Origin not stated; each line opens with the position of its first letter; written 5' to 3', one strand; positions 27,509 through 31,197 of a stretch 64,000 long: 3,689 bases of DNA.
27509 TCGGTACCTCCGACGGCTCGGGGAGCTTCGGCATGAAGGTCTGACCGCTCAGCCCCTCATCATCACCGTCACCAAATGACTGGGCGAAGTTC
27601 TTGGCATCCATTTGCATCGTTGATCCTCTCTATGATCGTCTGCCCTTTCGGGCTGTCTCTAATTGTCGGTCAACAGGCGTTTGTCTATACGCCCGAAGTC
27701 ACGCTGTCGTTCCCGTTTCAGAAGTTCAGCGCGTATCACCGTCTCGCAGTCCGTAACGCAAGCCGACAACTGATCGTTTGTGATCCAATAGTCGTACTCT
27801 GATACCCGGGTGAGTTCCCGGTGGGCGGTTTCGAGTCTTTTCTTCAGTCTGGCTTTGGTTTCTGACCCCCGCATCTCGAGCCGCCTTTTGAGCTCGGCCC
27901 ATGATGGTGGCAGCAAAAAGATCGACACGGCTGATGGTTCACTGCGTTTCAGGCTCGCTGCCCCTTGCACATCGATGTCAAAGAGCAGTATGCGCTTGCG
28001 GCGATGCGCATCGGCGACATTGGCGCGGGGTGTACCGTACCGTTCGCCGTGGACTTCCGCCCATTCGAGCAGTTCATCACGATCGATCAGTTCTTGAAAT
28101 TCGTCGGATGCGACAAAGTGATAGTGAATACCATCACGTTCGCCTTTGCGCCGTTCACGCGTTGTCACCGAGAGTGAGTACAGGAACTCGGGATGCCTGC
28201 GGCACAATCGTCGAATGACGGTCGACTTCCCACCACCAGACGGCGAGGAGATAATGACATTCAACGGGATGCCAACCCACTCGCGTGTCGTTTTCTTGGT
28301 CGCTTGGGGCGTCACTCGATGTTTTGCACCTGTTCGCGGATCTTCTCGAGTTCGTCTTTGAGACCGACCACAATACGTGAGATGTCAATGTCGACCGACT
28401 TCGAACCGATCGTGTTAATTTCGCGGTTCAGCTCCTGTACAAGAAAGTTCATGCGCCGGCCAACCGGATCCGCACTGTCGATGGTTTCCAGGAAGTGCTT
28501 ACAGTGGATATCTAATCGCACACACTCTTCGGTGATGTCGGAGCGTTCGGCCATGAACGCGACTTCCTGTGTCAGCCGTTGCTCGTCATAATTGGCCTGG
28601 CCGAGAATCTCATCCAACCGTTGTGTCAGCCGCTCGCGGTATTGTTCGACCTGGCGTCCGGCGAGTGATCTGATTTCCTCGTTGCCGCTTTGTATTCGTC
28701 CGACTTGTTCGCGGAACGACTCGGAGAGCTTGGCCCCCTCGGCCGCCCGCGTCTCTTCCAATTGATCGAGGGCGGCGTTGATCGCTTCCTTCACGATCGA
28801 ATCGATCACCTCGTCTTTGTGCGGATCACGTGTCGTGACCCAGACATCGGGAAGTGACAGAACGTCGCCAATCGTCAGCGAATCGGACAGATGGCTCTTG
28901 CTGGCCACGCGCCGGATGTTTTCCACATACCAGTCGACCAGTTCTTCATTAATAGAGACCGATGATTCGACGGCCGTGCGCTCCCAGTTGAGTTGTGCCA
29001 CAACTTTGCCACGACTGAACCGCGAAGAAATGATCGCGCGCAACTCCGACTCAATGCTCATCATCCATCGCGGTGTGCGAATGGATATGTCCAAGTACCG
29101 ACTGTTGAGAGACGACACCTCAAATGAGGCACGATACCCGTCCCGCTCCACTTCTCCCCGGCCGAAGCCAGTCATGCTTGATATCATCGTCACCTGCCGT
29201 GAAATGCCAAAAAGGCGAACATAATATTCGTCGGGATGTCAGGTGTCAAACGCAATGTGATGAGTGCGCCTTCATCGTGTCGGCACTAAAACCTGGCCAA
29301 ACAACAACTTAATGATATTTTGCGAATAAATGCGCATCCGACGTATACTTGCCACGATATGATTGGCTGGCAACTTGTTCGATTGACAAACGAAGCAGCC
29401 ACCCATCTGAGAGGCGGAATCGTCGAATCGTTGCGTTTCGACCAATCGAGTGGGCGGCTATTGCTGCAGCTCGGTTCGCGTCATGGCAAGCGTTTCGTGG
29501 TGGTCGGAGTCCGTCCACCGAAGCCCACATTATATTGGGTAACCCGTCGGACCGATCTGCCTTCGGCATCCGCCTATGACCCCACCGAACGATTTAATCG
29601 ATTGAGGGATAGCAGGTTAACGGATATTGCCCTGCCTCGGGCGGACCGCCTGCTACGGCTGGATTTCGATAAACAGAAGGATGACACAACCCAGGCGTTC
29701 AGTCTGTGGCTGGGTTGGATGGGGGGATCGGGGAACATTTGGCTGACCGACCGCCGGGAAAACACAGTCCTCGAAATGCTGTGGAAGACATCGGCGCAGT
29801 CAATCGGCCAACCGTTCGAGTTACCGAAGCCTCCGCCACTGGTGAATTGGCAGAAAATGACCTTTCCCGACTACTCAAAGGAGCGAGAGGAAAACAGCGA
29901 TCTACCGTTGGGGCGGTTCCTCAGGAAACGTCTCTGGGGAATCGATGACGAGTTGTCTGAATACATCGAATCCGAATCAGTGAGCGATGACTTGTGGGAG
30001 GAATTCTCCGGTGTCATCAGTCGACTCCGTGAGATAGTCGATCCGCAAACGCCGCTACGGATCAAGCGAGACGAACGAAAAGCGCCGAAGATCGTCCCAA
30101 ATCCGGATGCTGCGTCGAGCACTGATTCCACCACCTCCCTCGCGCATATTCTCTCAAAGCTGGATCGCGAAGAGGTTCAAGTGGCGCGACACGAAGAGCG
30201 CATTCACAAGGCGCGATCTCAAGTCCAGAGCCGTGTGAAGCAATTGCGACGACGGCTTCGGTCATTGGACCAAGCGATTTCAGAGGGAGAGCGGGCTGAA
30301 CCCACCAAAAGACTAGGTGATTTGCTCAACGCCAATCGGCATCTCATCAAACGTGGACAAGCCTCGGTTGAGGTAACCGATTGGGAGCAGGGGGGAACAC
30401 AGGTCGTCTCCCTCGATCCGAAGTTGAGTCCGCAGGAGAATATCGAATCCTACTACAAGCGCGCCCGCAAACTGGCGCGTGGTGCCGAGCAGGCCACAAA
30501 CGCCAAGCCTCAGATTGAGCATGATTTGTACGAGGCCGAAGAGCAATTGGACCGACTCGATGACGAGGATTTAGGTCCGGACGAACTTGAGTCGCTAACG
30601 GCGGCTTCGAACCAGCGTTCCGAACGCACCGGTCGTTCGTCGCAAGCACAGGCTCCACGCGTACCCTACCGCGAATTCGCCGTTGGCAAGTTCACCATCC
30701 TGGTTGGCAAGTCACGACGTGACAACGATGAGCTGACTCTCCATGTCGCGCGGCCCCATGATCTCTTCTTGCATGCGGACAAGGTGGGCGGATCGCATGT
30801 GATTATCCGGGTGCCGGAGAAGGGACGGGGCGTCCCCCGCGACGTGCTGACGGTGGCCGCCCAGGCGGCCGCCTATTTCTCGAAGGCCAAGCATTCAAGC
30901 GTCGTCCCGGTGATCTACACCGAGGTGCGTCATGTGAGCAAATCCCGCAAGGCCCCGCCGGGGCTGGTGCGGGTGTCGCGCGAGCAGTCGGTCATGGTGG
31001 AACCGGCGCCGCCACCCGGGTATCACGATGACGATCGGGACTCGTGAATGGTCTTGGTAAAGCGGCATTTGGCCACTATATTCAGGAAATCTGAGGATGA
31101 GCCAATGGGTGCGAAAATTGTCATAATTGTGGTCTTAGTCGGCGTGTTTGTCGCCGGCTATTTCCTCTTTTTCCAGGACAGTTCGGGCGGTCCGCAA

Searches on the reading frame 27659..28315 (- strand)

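Call 7: search_protein_families(library=pfam, proteins=[window:27659-28315:-], max_evalue=0.001)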
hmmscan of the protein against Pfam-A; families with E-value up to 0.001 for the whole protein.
window:27659-28315:- (218 aa): 2 families
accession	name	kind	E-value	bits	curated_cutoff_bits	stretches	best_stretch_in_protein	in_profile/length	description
PF00625.27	Guanylate_kin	-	7.3e-45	153.3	25.2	1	20-196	5-181/182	Guanylate kinase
PF13671.12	AAA_33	-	0.00024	21.9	27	1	25-157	7-126/143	AAA domain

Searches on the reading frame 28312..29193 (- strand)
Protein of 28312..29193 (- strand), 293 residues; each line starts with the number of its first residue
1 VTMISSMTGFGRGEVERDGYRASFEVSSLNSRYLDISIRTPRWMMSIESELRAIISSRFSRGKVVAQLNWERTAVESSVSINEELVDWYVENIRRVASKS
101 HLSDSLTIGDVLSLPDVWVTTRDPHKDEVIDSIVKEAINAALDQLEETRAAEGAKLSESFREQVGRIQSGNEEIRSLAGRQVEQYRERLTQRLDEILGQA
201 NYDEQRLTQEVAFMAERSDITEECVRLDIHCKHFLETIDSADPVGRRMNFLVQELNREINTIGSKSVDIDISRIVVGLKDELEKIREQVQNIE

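Call 7: search_protein_families(library=pfam, proteins=[window:28312-29193:-], max_evalue=0.001)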
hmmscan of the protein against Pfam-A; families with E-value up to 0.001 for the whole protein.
window:28312-29193:- (293 aa): 2 families
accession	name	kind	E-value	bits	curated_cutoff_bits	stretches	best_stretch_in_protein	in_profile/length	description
PF08340.16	YicC-like_C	-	5.1e-45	152.9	27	1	175-293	2-120/120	Endoribonuclease YicC-like, C-terminal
PF03755.18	YicC-like_N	-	4.6e-42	144.5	25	1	4-157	1-155/156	Endoribonuclease YicC-like, N-terminal region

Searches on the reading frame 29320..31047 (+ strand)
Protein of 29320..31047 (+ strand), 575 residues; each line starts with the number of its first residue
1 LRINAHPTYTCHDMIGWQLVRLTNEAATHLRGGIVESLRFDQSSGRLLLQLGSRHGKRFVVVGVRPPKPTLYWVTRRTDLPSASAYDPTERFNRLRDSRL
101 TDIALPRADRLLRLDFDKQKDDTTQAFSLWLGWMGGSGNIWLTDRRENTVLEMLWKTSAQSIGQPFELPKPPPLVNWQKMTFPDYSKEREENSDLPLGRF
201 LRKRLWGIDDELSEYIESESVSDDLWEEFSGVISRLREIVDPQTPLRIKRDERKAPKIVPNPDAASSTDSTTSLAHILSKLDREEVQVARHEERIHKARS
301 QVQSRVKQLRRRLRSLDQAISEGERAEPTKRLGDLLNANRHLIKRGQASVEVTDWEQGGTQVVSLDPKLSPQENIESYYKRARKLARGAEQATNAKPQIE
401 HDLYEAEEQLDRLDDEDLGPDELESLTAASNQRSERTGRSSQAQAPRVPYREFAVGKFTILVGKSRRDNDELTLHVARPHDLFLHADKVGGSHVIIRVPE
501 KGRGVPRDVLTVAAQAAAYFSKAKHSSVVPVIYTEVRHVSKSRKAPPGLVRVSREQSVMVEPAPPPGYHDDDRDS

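Call 7: search_protein_families(library=pfam, proteins=[window:29320-31047:+], max_evalue=0.001)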
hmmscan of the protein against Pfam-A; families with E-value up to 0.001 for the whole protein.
window:29320-31047:+ (575 aa): 3 families
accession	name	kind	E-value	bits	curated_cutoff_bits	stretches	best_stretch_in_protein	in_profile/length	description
PF05833.16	NFACT_N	-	1.5e-34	120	31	1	94-416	79-424/456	NFACT N-terminal and middle domains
PF05670.18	NFACT-R_1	-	5.3e-15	56.4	29.8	1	457-544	10-98/112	NFACT protein RNA binding domain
PF18297.6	NFACT-R_2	-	0.00028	21.4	26.9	1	457-540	9-86/104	NFACT protein RNA binding domain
